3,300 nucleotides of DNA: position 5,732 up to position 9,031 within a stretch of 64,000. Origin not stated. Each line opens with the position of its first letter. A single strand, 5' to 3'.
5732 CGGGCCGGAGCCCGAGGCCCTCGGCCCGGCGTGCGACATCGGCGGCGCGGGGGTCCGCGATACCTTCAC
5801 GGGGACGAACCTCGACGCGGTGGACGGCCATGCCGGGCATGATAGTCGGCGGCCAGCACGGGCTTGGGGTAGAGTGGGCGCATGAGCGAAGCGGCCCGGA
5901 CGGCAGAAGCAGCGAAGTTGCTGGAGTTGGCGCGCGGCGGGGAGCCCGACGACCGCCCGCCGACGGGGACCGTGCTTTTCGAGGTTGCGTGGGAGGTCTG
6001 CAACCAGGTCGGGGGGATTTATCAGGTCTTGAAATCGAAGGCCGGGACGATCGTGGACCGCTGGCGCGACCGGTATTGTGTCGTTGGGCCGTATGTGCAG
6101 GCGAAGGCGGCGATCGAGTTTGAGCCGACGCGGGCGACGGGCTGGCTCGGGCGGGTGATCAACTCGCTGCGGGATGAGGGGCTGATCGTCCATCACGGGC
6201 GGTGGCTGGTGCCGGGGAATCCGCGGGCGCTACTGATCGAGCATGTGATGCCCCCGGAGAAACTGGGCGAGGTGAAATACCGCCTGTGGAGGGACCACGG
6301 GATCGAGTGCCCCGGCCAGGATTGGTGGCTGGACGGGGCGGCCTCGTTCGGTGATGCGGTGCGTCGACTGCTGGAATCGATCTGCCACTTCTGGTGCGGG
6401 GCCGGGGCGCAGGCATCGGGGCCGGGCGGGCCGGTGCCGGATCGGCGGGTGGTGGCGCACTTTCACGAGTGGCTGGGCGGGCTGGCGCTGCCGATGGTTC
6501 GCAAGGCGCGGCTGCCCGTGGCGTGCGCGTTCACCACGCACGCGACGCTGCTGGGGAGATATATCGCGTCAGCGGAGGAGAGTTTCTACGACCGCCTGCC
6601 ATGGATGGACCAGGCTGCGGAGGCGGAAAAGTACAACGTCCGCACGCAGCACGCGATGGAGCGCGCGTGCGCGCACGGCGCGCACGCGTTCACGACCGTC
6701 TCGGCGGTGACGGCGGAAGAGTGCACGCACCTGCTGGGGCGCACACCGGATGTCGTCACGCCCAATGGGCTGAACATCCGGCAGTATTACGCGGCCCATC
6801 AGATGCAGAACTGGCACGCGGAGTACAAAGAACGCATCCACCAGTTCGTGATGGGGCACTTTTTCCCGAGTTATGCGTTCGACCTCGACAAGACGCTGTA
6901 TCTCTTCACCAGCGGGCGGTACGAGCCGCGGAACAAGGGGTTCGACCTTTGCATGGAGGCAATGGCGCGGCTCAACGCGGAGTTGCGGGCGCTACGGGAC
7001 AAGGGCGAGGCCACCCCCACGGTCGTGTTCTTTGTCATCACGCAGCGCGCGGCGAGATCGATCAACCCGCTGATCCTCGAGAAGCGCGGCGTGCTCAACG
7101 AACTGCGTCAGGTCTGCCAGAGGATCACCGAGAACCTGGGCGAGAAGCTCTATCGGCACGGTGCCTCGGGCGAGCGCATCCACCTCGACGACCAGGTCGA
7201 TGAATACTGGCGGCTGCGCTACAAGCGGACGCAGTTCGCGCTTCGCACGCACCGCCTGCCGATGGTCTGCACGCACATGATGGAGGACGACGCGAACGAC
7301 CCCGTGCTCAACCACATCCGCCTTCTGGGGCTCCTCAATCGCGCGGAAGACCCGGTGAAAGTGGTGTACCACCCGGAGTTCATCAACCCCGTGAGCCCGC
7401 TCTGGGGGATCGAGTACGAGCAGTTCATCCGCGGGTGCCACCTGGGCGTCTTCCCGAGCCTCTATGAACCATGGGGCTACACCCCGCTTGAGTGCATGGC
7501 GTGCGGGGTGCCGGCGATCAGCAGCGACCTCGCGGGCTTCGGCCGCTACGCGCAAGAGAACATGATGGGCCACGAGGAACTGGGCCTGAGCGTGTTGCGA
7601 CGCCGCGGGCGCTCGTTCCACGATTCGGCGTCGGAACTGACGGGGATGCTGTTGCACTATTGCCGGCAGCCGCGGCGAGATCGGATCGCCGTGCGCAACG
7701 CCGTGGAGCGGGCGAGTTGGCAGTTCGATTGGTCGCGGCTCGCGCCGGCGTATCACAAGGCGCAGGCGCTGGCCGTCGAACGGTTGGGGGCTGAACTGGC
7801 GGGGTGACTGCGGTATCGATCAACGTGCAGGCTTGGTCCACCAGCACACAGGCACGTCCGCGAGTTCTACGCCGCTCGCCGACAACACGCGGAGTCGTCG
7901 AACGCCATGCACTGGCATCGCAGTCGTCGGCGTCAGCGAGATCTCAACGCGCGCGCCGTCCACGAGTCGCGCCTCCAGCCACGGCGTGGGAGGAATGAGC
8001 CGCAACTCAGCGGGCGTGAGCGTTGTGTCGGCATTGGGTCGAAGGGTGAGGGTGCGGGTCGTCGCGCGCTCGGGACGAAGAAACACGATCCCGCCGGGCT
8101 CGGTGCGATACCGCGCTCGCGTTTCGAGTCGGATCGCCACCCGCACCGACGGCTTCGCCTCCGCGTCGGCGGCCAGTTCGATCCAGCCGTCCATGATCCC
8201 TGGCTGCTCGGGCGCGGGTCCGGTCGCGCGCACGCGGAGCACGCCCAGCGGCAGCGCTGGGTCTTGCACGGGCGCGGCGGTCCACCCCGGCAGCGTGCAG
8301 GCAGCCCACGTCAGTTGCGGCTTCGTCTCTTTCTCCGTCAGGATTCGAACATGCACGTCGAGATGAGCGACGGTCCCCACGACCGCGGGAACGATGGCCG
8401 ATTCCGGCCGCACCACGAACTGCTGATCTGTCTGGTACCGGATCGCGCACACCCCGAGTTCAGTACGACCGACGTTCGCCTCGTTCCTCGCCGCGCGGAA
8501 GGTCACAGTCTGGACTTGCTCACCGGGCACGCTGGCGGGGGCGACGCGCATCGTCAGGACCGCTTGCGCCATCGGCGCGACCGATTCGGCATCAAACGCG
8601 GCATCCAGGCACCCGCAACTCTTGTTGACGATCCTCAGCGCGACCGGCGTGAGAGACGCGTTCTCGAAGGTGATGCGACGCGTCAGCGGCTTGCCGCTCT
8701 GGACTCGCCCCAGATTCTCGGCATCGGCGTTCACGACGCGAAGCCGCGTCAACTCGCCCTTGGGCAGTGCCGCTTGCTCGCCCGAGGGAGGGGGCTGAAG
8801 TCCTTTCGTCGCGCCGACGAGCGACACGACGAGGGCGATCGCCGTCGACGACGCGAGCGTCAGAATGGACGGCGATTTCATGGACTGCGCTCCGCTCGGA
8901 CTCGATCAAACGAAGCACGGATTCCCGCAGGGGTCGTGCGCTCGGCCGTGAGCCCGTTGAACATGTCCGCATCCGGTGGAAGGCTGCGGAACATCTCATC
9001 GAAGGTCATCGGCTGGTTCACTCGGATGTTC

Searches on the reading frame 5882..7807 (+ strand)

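Call 7: search_protein_families(library=pfam, proteins=[window:5882-7807:+], max_evalue=0.01)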
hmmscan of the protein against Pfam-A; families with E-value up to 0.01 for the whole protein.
window:5882-7807:+ (641 aa): 6 families
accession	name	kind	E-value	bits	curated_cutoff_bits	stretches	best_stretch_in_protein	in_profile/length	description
PF05693.19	Glycogen_syn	-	1.5e-183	612.3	27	1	34-635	1-586/639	Glycogen synthase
PF00534.26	Glycos_transf_1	-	8.5e-11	42.1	26.4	1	513-559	87-133/172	Glycosyl transferases group 1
PF13692.12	Glyco_trans_1_4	-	5.7e-10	40.1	27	1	512-560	70-118/142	Glycosyl transferases group 1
PF20706.3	GT4-conflict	-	1.4e-07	31.3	26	1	513-582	276-344/385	Family 4 Glycosyltransferase in conflict systems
PF08323.17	Glyco_transf_5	-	4e-05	23.9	22.7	1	171-283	114-226/239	Starch synthase catalytic domain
PF13439.12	Glyco_transf_4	-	0.0012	19.3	28.5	1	191-299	76-168/170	Glycosyltransferase Family 4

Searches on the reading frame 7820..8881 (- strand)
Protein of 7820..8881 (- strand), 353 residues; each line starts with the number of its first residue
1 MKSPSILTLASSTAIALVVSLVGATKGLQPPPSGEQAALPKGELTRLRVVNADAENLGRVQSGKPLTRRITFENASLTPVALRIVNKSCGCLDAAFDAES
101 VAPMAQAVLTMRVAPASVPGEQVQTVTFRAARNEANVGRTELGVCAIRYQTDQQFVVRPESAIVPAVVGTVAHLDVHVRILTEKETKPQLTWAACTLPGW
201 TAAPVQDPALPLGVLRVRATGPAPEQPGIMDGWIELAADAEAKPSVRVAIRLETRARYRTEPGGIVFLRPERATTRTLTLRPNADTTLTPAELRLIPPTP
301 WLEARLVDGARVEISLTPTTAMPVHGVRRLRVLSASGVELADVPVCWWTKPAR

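Call 7: search_protein_families(library=pfam, proteins=[window:7820-8881:-], max_evalue=0.01)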
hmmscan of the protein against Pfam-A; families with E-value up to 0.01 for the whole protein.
window:7820-8881:- (353 aa): 1 family
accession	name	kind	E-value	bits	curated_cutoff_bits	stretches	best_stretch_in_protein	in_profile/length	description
PF07610.17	DUF1573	-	1.5e-11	44.6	26.1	1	54-133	7-86/98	Protein of unknown function (DUF1573)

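Call 14: find_encoding_contigs(protein=window:7820-8881:-, flank=10000, max_places=10)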
Protein window:7820-8881:- (353 aa): 1 contig read that carries it; 1 place shown.
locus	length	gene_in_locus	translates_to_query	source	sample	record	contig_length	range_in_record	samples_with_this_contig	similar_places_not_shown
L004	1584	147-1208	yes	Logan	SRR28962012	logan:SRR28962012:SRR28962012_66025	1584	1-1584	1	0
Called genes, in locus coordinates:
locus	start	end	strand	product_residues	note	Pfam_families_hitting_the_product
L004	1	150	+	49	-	?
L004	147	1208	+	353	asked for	PF07610:DUF1573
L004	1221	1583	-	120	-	?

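Call 51: search_protein_families(library=ncbifam, proteins=[window:7820-8881:-], max_evalue=0.01)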
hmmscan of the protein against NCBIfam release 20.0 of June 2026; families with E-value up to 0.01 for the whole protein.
window:7820-8881:- (353 aa): 0 families

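Call 64: search_protein_families(library=padloc, proteins=[window:7820-8881:-], max_evalue=0.01)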
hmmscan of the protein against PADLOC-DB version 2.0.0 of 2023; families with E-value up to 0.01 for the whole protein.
window:7820-8881:- (353 aa): 0 families
